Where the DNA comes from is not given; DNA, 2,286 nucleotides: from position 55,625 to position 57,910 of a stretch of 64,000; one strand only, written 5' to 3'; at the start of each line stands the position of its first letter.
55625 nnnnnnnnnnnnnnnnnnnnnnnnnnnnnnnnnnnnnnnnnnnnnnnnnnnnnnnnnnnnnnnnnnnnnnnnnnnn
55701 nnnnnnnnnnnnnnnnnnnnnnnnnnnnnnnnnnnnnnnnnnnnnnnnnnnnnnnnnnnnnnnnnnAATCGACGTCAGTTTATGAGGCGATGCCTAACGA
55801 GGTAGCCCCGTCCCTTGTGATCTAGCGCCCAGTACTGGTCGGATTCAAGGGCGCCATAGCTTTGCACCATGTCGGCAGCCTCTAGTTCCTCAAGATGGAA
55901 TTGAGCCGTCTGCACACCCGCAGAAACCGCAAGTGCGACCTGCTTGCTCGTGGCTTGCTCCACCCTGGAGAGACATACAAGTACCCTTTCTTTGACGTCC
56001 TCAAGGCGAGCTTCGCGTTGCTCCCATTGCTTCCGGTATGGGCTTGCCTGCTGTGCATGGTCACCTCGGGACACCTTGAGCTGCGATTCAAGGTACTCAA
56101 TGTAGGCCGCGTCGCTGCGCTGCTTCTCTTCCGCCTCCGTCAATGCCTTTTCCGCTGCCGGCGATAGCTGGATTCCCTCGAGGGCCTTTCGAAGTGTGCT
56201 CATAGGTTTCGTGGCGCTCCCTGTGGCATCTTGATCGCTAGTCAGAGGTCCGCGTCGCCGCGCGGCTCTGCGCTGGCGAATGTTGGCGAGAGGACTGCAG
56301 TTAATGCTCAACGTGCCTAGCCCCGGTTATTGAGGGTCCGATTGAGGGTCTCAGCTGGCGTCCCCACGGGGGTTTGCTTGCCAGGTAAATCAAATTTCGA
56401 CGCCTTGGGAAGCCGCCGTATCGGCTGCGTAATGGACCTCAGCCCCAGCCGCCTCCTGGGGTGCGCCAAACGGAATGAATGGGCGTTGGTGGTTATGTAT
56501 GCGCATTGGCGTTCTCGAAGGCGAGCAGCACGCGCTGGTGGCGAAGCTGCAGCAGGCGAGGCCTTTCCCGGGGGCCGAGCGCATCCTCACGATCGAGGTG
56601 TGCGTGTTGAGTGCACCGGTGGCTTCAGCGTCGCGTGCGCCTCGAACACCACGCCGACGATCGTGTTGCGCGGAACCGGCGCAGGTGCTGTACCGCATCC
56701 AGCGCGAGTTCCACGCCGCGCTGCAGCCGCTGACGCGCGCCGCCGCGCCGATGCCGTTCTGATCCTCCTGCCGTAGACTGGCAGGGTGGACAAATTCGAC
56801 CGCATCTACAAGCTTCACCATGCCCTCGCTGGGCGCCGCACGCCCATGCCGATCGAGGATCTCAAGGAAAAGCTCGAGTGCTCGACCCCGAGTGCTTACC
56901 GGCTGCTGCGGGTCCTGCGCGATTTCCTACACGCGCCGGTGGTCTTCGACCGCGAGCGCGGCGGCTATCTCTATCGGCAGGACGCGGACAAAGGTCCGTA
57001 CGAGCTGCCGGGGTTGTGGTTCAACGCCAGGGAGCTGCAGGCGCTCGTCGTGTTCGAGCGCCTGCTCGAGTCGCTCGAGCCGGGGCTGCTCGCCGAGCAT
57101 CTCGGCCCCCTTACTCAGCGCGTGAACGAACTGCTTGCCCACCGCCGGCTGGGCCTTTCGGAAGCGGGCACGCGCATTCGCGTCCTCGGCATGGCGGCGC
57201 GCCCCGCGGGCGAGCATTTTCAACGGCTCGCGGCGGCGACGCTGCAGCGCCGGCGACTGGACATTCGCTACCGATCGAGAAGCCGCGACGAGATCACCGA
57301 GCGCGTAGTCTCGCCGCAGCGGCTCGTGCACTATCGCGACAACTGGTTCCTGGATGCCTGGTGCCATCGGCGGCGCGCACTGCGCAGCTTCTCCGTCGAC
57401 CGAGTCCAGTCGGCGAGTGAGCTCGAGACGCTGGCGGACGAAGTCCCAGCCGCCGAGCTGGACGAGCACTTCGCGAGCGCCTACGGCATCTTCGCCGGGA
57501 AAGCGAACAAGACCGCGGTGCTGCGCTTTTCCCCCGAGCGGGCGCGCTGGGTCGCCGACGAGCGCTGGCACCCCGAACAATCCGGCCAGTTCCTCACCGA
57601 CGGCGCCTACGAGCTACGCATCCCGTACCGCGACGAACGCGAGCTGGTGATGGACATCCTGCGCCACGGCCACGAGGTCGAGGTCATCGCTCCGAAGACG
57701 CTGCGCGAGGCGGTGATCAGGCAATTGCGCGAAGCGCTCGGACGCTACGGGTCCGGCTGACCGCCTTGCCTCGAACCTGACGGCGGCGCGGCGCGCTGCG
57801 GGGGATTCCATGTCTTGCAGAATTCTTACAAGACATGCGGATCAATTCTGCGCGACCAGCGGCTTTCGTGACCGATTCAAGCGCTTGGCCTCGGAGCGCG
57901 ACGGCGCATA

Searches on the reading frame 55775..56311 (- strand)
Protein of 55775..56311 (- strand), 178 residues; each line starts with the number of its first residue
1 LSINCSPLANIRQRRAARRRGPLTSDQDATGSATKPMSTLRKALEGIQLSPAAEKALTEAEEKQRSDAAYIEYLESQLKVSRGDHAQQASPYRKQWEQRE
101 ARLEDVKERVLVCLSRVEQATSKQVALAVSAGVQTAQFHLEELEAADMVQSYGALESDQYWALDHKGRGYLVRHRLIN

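Call 3: search_protein_families(library=pfam, proteins=[window:55775-56311:-], max_evalue=1)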
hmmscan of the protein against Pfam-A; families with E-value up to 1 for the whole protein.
window:55775-56311:- (178 aa): 3 families
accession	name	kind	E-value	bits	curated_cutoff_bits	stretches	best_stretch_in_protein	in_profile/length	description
PF01180.27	DHO_dh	-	0.035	13.7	27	1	104-162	220-279/291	Dihydroorotate dehydrogenase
PF12840.13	HTH_20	-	0.066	13.6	27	1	118-149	17-48/51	Helix-turn-helix domain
PF11535.13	Calci_bind_CcbP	-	0.098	13.6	21.5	1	59-161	10-104/105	Calcium binding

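Call 4: search_protein_families(library=padloc, proteins=[window:55775-56311:-], max_evalue=1)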
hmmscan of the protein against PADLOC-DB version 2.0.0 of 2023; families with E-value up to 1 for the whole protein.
window:55775-56311:- (178 aa): 2 families
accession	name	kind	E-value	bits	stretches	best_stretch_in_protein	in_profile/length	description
PDLC01857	CARF3--CARF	-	0.0017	16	1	102-154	125-178/201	-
PDLC01438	Csa3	-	0.011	13.8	1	63-169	127-207/305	"CAS-I,CAS-II,CAS-III,CAS-IV,CAS-V,CAS-VI; associated_signaling"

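Call 6: search_protein_families(library=ncbifam, proteins=[window:55775-56311:-], max_evalue=1)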
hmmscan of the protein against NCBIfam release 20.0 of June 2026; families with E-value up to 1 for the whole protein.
window:55775-56311:- (178 aa): 3 families
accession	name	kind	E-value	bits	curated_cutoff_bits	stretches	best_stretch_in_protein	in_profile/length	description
TIGR02702.1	SufR_cyano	equivalog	0.0036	17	178.8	1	106-170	2-71/208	iron-sulfur cluster biosynthesis transcriptional regulator SufR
NF033914.0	antiphage_ZorA_1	subfamily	0.0067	14.8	190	1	48-158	374-480/619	anti-phage ZorAB system protein ZorA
NF003648.0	PRK05286.2-1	equivalog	0.037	12.9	433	1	106-155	271-321/360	quinone-dependent dihydroorotate dehydrogenase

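Call 7: search_protein_families(library=phrogs, proteins=[window:55775-56311:-], max_evalue=1)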
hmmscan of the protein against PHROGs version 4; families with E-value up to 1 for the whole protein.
window:55775-56311:- (178 aa): 2 families
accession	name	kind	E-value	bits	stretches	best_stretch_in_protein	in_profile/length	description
phrog_12817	-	transcription regulation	0.022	15.6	1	104-168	72-137/151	transcriptional regulator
phrog_142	-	moron, auxiliary metabolic gene and host takeover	0.052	14.6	1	102-157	9-64/116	Ren-like exclusion protein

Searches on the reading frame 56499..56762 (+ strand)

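Call 90: search_protein_families(library=pfam, proteins=[window:56499-56762:+], max_evalue=0.1)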
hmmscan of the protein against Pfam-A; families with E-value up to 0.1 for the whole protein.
window:56499-56762:+ (87 aa): 1 family
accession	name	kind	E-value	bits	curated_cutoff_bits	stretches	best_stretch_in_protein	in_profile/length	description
PF17624.7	US30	-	0.052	13.1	27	1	10-49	236-274/282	Family of unknown function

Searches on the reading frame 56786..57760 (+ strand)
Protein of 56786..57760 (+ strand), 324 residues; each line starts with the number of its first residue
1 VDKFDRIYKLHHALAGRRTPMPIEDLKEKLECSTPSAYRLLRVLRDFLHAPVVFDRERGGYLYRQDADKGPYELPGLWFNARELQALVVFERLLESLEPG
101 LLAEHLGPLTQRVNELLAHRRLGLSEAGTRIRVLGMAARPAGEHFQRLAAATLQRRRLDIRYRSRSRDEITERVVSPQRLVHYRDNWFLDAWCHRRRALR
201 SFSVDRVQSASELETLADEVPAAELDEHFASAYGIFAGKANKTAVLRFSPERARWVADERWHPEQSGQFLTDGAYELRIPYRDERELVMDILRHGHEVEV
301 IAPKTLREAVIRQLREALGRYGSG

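Call 3: search_protein_families(library=pfam, proteins=[window:56786-57760:+], max_evalue=1)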
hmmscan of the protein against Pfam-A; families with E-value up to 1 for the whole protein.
window:56786-57760:+ (324 aa): 4 families
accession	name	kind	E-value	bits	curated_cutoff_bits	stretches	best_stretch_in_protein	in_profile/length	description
PF13280.12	WYL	-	1.2e-22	80.2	21.8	1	143-210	1-68/70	WYL domain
PF25583.1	WCX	-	4.7e-18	65.7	23.9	1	243-318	4-76/76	WCX domain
PF09339.16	HTH_IclR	-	0.0028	17.9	22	1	13-44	11-42/52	IclR helix-turn-helix domain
PF08279.18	HTH_11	-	0.0034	17.7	25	1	8-61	3-54/55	HTH domain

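Call 77: find_encoding_contigs(protein=window:56786-57760:+, flank=6000, max_places=6)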
Protein window:56786-57760:+ (324 aa): no gene with exactly this product is on record in the collection.
